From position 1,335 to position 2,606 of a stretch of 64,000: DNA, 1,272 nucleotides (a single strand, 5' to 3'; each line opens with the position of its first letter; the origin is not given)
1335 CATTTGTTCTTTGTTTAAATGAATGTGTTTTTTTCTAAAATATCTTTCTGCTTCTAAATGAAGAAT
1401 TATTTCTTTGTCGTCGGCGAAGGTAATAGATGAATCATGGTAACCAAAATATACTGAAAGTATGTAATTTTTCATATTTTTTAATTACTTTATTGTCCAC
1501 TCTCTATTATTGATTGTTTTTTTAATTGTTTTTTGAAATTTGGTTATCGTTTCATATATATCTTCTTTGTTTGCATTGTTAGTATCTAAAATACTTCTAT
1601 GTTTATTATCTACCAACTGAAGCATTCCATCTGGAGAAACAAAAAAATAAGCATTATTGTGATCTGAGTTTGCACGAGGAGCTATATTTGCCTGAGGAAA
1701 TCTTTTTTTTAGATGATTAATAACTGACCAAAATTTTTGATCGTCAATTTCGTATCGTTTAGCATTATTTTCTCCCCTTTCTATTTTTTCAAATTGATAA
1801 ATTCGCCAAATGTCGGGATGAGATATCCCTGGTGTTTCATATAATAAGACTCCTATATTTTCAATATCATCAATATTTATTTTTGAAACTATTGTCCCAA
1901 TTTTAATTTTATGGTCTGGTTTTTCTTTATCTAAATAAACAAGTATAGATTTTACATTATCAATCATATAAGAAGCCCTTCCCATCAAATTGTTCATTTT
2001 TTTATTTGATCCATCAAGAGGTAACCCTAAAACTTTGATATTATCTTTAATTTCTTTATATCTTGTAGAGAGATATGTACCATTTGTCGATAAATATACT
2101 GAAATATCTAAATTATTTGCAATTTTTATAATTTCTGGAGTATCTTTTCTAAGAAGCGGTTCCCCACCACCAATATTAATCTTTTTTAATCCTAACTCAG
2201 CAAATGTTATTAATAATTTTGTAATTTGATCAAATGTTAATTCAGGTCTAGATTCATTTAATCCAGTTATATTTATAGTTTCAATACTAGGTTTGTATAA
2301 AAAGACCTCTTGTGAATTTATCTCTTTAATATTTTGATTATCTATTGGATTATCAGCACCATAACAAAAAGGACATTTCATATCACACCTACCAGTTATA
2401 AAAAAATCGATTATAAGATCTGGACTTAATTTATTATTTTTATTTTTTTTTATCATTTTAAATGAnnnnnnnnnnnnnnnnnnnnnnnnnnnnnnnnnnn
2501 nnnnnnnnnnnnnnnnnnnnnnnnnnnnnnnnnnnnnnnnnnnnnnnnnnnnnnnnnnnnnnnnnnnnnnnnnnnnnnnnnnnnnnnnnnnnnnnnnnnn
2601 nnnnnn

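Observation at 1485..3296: Viperin-like radical SAM enzyme paired with a Tmk-family nucleotide kinase (pVip-type antiviral module)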

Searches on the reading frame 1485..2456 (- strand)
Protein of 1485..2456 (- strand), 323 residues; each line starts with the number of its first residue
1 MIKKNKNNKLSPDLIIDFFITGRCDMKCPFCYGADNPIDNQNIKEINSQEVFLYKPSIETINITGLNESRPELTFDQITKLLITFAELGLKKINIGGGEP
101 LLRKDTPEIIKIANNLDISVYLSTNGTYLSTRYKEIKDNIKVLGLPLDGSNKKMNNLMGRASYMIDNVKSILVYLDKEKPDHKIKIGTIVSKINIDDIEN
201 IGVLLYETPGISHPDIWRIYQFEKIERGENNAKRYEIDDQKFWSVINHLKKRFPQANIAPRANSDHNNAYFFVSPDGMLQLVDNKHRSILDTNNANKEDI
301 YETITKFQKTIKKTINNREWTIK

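Call 3: search_protein_families(library=pfam, proteins=[window:1485-2456:-], max_evalue=1)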
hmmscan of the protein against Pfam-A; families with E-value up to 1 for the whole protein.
window:1485-2456:- (323 aa): 2 families
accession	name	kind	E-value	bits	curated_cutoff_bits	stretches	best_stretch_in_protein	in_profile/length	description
PF04055.27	Radical_SAM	-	5.1e-19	69.5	29.5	1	20-201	3-162/166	Radical SAM superfamily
PF15892.11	BNR_4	-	0.029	14.2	27.3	1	231-313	14-87/272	BNR repeat-containing family member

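Call 4: search_protein_families(library=padloc, proteins=[window:1485-2456:-], max_evalue=1)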
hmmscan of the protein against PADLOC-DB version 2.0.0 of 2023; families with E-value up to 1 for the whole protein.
window:1485-2456:- (323 aa): 3 families
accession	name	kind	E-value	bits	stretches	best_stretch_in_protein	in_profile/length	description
PDLC02903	pVip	-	2.2e-34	117.1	1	16-308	2-247/257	Viperins not associated with kinases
PDLC02904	pVip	-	6.3e-31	105.8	1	13-301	2-245/262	Viperins associated with kinases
PDLC02905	pVip-kinase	-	4e-15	54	1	77-286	220-423/474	Viperin-kinase fusion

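Call 5: search_protein_families(library=ncbifam, proteins=[window:1485-2456:-], max_evalue=1)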
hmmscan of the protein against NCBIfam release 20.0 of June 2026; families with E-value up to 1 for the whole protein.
window:1485-2456:- (323 aa): 54 families (the best 25 are shown)
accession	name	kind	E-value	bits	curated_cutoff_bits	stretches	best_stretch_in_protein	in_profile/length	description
NF038283.1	viperin_w_prok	equivalog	4.5e-34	117.9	180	1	14-308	2-270/281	viperin family antiviral radical SAM protein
TIGR02666.1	moaA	equivalog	1.8e-18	66.6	284.05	2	71-201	41-176/336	GTP 3',8-cyclase MoaA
TIGR02668.1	moaA_archaeal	equivalog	4.3e-17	62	325.25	1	20-288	16-245/303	GTP 3',8-cyclase MoaA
TIGR04347.1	pseudo_SAM_Halo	equivalog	4.7e-15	55.7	525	1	65-230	60-220/390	TIGR04347 family pseudo-SAM/SPASM protein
NF001199.0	PRK00164.2-1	equivalog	3.2e-14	52.8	231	1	70-242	39-209/308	GTP 3',8-cyclase MoaA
TIGR02109.1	PQQ_syn_pqqE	equivalog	4.4e-12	45.6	381.35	1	66-201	30-165/358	pyrroloquinoline quinone biosynthesis protein PqqE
NF045574.1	sacti_mat_StsB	exception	5.7e-12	45.2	625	1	72-239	124-286/466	StsB family radical SAM/SPASM domain sactipeptide maturase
NF045646.2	rSAM_Se_TrsS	equivalog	6.4e-12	44.7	490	2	69-289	111-338/441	radical SAM (seleno)protein TrsS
TIGR04054.1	rSAM_NirJ1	equivalog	1.2e-11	43.9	650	1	71-205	64-197/387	putative heme d1 biosynthesis radical SAM protein NirJ1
TIGR02495.1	NrdG2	equivalog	1.4e-11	44.1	131.15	2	90-202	63-177/193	anaerobic ribonucleoside-triphosphate reductase activating protein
TIGR04546.1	rSAM_ahbC_deAc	equivalog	1.6e-11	43.6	650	1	69-206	65-201/390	12,18-didecarboxysiroheme deacetylase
TIGR04545.1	rSAM_ahbD_hemeb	equivalog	1.9e-11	44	500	1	71-248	28-200/339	heme b synthase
TIGR04055.1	rSAM_NirJ2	equivalog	2.9e-11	43.5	500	1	69-213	25-169/326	putative heme d1 biosynthesis radical SAM protein NirJ2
TIGR04053.2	TIGR04053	equivalog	9.4e-11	41.5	395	1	69-252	34-213/366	TIGR04053 family radical SAM/SPASM domain-containing protein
TIGR03962.1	mycofact_rSAM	equivalog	1e-10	41.3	265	1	70-202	38-170/339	mycofactocin radical SAM maturase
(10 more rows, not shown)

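Call 6: search_solved_structures(query=window:1485-2456:-, max_evalue=0.01, show_alignments=2)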
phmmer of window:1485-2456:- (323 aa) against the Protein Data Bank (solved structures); distinct sequences matched with E-value up to 0.01: 16.
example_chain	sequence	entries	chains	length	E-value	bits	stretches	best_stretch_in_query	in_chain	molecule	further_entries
5vsl_A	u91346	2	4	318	1.1e-09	41.4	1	76-271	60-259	Radical S-adenosyl methionine domain-containing protein 2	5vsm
6q2p_A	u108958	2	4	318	2.1e-09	40.5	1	76-271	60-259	Radical S-adenosyl methionine domain-containing protein 2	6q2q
2fb2_A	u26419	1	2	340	5.2e-09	39.3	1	72-160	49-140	Molybdenum cofactor biosynthesis protein A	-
1tv7_A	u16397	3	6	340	5.9e-09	39.1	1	72-160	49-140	Molybdenum cofactor biosynthesis protein A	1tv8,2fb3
9dfn_A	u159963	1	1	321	7.8e-09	38.7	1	86-242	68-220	Radical SAM core domain-containing protein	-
9dfu_A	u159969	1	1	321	3.6e-08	36.5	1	86-242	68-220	Radical SAM core domain-containing protein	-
9dfw_A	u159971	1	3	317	8.6e-08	35.3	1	83-231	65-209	Radical SAM core domain-containing protein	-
6b4c_A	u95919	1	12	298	1.2e-07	34.8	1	83-199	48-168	Viperin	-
7tol_A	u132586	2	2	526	1.3e-07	34.6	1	92-208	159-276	glycerol dibiphytanyl glycerol tetraether - macrocyclic archaeol synthase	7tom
9dgw_A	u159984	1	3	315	1.4e-07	34.6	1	83-199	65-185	Radical SAM core domain-containing protein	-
7n7i_A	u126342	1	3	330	1.6e-07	34.4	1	82-198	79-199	Viperin-like enzyme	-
8wm2_A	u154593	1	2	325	3.3e-06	30.1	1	84-137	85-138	Fe-S radical SAM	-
7n7h_A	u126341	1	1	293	2.1e-05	27.4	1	74-273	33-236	VIPERIN-LIKE ENZYME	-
7vob_C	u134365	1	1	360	0.00093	22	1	75-167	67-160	Cytosylglucuronate decarboxylase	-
7voc_C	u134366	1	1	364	0.00095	22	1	75-167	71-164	Cytosylglucuronate decarboxylase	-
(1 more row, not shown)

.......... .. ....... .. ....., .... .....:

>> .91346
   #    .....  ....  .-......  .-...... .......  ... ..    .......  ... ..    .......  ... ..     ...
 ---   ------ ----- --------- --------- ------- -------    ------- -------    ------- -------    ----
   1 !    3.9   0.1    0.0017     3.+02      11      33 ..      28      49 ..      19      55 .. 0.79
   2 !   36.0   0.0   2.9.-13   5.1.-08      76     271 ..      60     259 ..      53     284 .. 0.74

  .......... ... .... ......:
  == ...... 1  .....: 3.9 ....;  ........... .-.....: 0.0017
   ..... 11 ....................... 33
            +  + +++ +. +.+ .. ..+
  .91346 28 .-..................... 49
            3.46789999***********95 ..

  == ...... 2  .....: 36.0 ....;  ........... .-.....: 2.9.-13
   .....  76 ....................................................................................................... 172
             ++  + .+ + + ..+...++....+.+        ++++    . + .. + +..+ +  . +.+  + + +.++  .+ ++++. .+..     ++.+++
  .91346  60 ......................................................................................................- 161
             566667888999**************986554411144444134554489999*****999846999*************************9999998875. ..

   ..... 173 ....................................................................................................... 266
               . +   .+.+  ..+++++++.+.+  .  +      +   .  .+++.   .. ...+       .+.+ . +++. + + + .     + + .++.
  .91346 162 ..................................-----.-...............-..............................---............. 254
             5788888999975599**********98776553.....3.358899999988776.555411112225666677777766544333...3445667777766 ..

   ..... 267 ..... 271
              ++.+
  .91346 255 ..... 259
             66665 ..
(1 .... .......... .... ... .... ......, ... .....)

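Call 8: find_homologous_proteins(query=window:1485-2456:-, max_evalue=0.00001)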
Query window:1485-2456:- (323 aa): 64 proteins with E <= 0.00001 among 1633 candidates.
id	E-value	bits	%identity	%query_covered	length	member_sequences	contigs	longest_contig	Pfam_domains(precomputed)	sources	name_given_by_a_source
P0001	1.0e-212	723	100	100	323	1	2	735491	PF04055.28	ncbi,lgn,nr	ncbi:MAG: radical SAM protein [Candidatus Shapirobacteria bacterium]|nr:radical SAM protein [Candida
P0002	3.0e-140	485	70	99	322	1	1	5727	PF04055.28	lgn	-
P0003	8.3e-128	444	61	97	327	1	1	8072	PF04055.28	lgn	-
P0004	2.0e-122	427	59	97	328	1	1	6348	PF04055.28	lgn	-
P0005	1.9e-115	404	58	97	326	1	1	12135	PF04055.28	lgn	-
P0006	1.0e-100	355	50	95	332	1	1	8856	PF04055.28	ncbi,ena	-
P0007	3.6e-98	347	50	99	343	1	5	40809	PF04055.28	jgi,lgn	jgi:MoaA/NifB/PqqE/SkfB family radical SAM enzyme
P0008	1.5e-96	342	47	99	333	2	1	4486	PF04055.28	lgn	-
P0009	5.8e-96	340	46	95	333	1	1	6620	PF04055.28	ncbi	-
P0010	6.8e-96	340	48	99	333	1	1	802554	PF04055.28,PF13353.12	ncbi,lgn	-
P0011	1.8e-95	338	48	95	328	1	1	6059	PF04055.28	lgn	-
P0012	5.1e-95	337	47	95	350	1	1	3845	PF04055.28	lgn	-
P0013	3.4e-94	334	48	95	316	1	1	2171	PF04055.28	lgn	-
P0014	4.1e-89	317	47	96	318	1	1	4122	PF04055.28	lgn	-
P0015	5.7e-89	317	48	95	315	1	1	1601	PF04055.28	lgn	-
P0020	2.6e-85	305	45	95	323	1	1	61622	PF04055.28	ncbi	-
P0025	8.1e-83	297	47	95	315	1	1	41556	PF04055.28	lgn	-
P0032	4.0e-72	261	40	95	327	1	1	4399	PF04055.28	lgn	-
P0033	1.3e-54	204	36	95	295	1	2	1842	PF04055.28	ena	-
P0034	3.2e-49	186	33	95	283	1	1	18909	PF04055.28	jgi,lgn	jgi:MoaA/NifB/PqqE/SkfB family radical SAM enzyme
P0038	8.0e-47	178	35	95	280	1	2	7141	PF04055.28,PF13353.12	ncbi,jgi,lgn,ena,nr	ncbi:MAG TPA: radical SAM protein [Candidatus Vogelbacteria bacterium]|nr:radical SAM protein [Candi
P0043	6.3e-45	172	31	95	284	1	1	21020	PF04055.28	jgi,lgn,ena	-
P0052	4.7e-33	133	30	95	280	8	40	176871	PF04055.28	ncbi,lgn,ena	-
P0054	7.8e-28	116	30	94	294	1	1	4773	PF04055.28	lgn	-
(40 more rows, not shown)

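Call 15: find_encoding_contigs(protein=P0001, flank=10000, max_places=3)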
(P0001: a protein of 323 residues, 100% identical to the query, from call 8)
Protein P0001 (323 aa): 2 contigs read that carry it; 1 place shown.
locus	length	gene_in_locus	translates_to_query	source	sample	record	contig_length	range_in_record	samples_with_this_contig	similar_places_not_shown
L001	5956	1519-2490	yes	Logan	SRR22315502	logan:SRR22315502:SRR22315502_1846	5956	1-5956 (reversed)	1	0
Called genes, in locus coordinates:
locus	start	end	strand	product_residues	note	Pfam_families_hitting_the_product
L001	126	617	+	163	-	-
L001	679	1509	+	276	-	-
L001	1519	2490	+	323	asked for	PF04055:Radical_SAM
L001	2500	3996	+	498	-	PF02543:Carbam_trans_N, PF16861:Carbam_trans_C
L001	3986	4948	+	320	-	PF00535:Glycos_transf_2, PF10111:Glyco_tranf_2_2 (weak), PF13712:Glyco_tranf_2_5 (weak)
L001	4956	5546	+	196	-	PF01725:Ham1p_like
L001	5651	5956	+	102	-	?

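Call 16: find_encoding_contigs(protein=P0002, flank=10000, max_places=2)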
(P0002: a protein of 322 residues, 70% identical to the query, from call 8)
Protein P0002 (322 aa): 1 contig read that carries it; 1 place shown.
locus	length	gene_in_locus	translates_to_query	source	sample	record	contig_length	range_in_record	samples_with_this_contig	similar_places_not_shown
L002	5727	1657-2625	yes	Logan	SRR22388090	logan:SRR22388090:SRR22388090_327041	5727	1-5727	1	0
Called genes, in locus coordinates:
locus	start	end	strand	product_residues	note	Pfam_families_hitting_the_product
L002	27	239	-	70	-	-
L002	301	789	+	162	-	-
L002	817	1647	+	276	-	-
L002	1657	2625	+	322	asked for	PF04055:Radical_SAM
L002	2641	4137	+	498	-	PF02543:Carbam_trans_N, PF16861:Carbam_trans_C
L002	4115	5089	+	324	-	PF00535:Glycos_transf_2, PF13641:Glyco_tranf_2_3 (weak)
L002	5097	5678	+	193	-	PF01725:Ham1p_like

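Call 17: find_encoding_contigs(protein=P0003, flank=10000, max_places=2)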
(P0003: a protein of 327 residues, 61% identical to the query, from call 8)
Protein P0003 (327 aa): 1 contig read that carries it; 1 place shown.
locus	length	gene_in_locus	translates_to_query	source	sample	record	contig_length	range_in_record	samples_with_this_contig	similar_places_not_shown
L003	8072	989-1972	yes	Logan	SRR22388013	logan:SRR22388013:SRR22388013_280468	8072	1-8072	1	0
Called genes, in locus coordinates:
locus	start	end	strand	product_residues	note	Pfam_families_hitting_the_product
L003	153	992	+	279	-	-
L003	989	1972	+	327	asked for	PF04055:Radical_SAM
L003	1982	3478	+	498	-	PF02543:Carbam_trans_N, PF16861:Carbam_trans_C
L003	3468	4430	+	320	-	PF00535:Glycos_transf_2, PF13641:Glyco_tranf_2_3 (weak), PF13712:Glyco_tranf_2_5 (weak)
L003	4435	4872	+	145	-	-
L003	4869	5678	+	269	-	-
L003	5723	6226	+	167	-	PF00293:NUDIX, PF14815:NUDIX_4 (weak)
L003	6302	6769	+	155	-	-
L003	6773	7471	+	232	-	-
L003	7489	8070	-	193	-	?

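Call 18: find_encoding_contigs(protein=P0005, flank=10000, max_places=2)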
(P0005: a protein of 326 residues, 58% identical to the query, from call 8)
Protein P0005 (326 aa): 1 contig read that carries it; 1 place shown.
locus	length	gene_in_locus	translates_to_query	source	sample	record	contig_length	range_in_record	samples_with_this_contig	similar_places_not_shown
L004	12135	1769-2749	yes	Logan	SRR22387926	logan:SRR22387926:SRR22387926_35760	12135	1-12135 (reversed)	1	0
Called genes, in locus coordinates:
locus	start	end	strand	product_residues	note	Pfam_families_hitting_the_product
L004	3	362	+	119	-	?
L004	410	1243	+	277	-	-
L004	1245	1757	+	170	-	-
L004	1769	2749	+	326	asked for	PF04055:Radical_SAM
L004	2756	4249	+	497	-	PF02543:Carbam_trans_N, PF16861:Carbam_trans_C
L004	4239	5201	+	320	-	PF00535:Glycos_transf_2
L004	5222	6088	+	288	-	-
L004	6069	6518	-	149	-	-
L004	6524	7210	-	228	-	PF12705:PDDEXK_1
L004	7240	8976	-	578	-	PF02463:SMC_N (faint), PF11398:DUF2813 (faint), PF13175:AAA_15, PF13304:AAA_21, PF20469:OLD-like_TOPRIM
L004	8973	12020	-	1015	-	PF02384:N6_Mtase, PF20473:MmeI_Mtase, PF07669:Eco57I, PF18135:Type_ISP_C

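Call 19: find_encoding_contigs(protein=P0004, flank=10000, max_places=2)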
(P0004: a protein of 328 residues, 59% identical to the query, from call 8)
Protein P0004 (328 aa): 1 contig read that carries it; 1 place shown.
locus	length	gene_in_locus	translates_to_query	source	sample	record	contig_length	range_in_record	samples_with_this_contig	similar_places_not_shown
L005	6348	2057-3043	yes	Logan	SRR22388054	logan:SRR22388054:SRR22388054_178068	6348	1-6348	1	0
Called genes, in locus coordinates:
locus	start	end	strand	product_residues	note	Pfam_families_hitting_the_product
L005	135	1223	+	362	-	PF01142:TruD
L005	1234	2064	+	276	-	-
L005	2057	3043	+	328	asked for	PF04055:Radical_SAM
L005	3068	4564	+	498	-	PF02543:Carbam_trans_N, PF16861:Carbam_trans_C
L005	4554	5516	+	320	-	PF00535:Glycos_transf_2, PF13641:Glyco_tranf_2_3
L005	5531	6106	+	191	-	PF01725:Ham1p_like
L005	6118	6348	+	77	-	?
